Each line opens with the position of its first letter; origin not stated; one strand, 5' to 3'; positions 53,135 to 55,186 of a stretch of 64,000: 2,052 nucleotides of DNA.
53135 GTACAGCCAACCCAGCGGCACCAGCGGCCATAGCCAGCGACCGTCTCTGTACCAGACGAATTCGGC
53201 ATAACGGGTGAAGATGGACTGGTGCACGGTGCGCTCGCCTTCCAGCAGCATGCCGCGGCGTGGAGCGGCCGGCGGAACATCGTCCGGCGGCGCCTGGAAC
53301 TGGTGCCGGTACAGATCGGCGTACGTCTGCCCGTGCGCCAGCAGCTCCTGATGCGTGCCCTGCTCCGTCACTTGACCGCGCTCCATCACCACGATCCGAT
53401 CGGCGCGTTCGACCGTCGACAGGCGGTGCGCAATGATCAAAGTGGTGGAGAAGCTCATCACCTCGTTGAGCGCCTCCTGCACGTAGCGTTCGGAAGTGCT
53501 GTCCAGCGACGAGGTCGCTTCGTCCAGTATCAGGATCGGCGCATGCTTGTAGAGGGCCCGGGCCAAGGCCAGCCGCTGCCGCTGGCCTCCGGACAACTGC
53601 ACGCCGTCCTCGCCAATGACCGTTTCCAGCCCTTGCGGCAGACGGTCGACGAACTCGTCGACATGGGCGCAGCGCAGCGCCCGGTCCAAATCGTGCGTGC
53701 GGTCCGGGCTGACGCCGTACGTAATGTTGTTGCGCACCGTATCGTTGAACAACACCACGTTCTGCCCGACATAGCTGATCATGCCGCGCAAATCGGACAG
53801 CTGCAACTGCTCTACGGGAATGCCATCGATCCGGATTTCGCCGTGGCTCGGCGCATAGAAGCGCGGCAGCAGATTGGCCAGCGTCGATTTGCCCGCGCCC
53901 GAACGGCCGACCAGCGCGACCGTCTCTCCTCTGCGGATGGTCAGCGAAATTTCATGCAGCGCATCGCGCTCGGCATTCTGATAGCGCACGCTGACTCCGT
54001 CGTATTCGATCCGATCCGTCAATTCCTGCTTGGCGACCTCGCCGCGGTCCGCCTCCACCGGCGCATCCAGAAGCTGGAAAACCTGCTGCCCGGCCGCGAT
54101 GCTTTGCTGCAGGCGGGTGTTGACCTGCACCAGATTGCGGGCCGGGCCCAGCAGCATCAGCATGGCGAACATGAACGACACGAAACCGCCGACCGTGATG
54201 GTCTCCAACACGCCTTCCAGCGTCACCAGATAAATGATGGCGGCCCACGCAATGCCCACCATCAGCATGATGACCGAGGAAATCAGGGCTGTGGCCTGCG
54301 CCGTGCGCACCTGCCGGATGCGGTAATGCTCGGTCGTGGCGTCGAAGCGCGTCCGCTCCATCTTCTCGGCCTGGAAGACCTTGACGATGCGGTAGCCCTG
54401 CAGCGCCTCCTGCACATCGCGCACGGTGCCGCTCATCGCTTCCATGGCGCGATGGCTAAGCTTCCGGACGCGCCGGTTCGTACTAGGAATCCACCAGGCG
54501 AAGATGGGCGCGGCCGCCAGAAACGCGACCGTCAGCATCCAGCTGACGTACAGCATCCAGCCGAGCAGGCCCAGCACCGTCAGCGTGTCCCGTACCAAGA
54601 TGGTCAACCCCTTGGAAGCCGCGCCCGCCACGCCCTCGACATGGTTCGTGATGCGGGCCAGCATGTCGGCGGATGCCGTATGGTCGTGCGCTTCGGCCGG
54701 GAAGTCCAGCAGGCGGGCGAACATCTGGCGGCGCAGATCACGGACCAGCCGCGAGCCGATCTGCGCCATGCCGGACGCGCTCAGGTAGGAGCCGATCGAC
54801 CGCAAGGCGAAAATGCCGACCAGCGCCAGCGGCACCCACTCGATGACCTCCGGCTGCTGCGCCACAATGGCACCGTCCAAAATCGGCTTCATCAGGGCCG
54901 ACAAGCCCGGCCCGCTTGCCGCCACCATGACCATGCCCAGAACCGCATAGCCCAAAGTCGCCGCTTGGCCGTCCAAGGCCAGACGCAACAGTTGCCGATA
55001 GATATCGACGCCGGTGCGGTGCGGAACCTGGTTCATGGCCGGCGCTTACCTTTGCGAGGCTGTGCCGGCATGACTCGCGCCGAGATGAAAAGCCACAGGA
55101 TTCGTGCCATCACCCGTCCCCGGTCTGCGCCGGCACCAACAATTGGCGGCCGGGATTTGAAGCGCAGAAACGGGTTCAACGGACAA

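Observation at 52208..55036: MsbA-LpxK fusion: lipid A flippase and lipid A 4'-kinase in one polypeptide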

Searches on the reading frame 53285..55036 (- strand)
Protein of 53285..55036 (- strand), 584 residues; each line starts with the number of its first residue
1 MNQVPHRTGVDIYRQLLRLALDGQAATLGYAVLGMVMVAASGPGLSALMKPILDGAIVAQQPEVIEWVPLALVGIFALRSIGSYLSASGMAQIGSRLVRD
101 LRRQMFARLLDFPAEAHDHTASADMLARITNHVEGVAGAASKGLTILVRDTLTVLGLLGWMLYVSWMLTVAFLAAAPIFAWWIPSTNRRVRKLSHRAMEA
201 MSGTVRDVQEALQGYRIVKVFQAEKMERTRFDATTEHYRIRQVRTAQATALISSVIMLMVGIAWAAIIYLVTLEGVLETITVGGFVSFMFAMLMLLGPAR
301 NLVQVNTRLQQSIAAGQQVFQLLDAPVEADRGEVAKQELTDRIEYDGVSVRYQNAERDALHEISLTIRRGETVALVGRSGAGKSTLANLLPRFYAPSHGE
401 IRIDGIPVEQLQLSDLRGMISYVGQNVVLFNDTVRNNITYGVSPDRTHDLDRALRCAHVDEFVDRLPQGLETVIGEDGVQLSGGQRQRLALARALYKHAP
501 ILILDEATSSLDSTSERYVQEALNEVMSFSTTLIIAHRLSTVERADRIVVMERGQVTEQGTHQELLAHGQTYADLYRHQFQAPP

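Call 44: search_solved_structures(query=window:53285-55036:-, show_alignments=1, max_evalue=1e-60)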
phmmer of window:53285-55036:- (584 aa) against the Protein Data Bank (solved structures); distinct sequences matched with E-value up to 1e-60: 184 (the best 60 are shown).
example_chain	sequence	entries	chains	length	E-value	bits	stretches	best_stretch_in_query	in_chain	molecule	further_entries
9nfi_A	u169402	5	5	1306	2.8e-131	442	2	81-576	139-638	Permeability Glycoprotein (P-gp)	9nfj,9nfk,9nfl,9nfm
7met_A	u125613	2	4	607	1.6e-129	436.2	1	31-581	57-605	ATP-dependent lipid A-core flippase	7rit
8gk7_A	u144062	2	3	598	2.6e-129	435.5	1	31-581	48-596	Lipid A export ATP-binding/permease protein MsbA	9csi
6q81_A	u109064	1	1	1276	5.7e-129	434.4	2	81-575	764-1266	P-glycoprotein (ABCB1)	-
5kpi_A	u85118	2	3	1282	5.8e-129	434.4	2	81-575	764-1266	Multidrug resistance protein 1A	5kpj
3g60_A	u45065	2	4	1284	5.9e-129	434.4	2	81-575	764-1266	Multidrug resistance protein 1a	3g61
4ksb_A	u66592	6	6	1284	5.9e-129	434.4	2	81-575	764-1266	Multidrug resistance protein 1A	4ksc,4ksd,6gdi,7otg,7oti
6ujt_A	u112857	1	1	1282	5.9e-129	434.4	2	81-575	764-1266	ATP-dependent translocase ABCB1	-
3g5u_A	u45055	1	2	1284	7.9e-129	434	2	81-575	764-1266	Multidrug resistance protein 1a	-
4lsg_A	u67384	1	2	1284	7.9e-129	434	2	81-575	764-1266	Multidrug resistance protein 1A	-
4m2s_A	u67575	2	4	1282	9e-129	433.8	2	81-575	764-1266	Multidrug resistance protein 1A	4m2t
4q9h_A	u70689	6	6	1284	9.1e-129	433.8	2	81-575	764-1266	Multidrug resistance protein 1A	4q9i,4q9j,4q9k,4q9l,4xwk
6ujr_A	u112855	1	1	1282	1.2e-128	433.3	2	81-575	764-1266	ATP-dependent translocase ABCB1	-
4m1m_A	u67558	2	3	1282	1.2e-128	433.3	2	81-575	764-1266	Multidrug resistance protein 1A | ATP-dependent translocase ABCB1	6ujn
7zk8_A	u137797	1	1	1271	1.5e-128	433.1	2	81-573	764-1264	ATP-dependent translocase ABCB1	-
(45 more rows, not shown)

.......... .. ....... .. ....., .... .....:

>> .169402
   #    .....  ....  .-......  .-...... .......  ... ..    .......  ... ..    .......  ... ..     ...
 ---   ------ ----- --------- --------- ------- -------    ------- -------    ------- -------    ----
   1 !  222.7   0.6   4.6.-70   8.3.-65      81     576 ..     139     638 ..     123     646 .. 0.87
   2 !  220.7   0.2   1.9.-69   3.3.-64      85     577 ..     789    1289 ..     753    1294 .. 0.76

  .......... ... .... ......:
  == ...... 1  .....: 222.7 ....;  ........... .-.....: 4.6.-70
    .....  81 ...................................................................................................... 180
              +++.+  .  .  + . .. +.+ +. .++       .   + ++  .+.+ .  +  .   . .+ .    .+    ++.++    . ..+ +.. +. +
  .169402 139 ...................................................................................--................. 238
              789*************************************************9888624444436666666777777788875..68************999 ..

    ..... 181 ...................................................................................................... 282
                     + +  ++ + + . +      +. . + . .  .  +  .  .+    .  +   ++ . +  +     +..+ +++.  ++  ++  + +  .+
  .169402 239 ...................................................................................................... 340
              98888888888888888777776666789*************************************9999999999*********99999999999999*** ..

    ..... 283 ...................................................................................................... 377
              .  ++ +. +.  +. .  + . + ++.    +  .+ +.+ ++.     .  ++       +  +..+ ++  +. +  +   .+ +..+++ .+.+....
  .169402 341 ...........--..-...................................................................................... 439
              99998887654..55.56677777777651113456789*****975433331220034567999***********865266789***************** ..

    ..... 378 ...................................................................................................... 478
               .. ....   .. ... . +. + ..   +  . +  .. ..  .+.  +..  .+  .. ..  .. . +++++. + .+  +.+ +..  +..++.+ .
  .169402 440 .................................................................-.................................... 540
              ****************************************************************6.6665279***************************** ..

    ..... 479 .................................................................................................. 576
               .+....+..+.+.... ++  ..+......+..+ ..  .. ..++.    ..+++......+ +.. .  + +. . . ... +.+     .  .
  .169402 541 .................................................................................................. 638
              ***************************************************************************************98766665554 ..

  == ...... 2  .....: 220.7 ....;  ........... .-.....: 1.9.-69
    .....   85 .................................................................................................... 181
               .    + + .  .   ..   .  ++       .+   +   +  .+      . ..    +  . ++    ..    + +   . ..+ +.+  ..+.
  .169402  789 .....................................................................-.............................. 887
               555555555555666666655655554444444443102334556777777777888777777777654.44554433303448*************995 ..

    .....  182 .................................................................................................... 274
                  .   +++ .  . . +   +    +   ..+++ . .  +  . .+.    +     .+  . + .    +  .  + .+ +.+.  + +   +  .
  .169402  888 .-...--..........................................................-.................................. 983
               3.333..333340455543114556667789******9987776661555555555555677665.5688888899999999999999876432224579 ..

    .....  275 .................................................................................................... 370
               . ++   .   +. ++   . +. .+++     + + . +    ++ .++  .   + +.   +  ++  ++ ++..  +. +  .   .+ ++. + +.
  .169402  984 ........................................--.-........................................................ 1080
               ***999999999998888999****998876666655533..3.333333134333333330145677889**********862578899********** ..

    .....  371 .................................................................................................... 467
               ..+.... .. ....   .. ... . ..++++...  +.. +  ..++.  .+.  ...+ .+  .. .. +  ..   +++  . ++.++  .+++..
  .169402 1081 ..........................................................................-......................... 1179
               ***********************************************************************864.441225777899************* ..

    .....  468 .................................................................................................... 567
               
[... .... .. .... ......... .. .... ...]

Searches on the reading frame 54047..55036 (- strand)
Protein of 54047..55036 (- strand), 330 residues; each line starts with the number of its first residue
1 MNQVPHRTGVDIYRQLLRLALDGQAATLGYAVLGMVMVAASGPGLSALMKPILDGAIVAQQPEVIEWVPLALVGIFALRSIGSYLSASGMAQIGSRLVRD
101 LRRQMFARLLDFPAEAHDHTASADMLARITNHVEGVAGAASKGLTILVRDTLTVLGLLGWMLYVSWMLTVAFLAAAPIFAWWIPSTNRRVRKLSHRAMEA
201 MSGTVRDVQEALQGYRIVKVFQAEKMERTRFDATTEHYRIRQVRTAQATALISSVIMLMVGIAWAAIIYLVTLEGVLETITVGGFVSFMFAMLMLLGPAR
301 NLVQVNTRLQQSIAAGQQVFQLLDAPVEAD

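Call 45: search_solved_structures(query=window:54047-55036:-, show_alignments=4, max_evalue=1e-20)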
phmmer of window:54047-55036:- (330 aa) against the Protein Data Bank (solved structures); distinct sequences matched with E-value up to 1e-20: 16.
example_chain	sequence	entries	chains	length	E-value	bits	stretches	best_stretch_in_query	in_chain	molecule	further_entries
6bl6_A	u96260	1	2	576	4e-46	161.1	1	29-330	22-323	Lipid A export ATP-binding/permease protein MsbA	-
3b5w_A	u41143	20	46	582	4.5e-46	160.9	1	30-330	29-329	Lipid A export ATP-binding/permease protein msbA | ATP-dependent lipid A-core flippase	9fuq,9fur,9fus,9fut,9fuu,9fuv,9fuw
6bpl_A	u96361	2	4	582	4.5e-46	160.9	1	30-330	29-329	Lipid A export ATP-binding/permease protein MsbA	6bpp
8dmm_A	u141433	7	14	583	4.5e-46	160.9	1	30-330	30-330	ATP-binding transport protein MsbA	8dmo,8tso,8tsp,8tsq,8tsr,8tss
7ph2_A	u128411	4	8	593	4.8e-46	160.8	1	29-330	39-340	ATP-dependent lipid A-core flippase | ATP-binding transport protein multicopy suppressor of htrB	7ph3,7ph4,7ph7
7bcw_A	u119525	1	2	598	4.8e-46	160.8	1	30-330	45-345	ATP-dependent lipid A-core flippase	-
7sel_A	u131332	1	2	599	4.8e-46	160.8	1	30-330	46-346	ATP-dependent lipid A-core flippase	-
6uz2_A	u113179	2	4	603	4.9e-46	160.8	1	30-330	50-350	Lipid A export ATP-binding/permease protein MsbA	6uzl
5ttp_A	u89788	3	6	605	4.9e-46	160.7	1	30-330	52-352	Lipid A export ATP-binding/permease protein MsbA | ATP-dependent lipid A-core flippase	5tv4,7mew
9fuz_B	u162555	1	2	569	5.4e-46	160.6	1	30-330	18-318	ATP-dependent lipid A-core flippase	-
7met_A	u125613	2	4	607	6.7e-46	160.3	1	31-328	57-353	ATP-dependent lipid A-core flippase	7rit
3b5y_A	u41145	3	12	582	1.4e-45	159.3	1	28-330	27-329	Lipid A export ATP-binding/permease protein msbA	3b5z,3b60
6o30_A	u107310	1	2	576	1.4e-45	159.2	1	29-330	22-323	Lipid A export ATP-binding/permease protein MsbA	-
8gk7_A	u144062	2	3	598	1.6e-45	159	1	31-328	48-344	Lipid A export ATP-binding/permease protein MsbA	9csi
3b5x_A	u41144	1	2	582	7.1e-42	147.1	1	28-330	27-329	Lipid A export ATP-binding/permease protein msbA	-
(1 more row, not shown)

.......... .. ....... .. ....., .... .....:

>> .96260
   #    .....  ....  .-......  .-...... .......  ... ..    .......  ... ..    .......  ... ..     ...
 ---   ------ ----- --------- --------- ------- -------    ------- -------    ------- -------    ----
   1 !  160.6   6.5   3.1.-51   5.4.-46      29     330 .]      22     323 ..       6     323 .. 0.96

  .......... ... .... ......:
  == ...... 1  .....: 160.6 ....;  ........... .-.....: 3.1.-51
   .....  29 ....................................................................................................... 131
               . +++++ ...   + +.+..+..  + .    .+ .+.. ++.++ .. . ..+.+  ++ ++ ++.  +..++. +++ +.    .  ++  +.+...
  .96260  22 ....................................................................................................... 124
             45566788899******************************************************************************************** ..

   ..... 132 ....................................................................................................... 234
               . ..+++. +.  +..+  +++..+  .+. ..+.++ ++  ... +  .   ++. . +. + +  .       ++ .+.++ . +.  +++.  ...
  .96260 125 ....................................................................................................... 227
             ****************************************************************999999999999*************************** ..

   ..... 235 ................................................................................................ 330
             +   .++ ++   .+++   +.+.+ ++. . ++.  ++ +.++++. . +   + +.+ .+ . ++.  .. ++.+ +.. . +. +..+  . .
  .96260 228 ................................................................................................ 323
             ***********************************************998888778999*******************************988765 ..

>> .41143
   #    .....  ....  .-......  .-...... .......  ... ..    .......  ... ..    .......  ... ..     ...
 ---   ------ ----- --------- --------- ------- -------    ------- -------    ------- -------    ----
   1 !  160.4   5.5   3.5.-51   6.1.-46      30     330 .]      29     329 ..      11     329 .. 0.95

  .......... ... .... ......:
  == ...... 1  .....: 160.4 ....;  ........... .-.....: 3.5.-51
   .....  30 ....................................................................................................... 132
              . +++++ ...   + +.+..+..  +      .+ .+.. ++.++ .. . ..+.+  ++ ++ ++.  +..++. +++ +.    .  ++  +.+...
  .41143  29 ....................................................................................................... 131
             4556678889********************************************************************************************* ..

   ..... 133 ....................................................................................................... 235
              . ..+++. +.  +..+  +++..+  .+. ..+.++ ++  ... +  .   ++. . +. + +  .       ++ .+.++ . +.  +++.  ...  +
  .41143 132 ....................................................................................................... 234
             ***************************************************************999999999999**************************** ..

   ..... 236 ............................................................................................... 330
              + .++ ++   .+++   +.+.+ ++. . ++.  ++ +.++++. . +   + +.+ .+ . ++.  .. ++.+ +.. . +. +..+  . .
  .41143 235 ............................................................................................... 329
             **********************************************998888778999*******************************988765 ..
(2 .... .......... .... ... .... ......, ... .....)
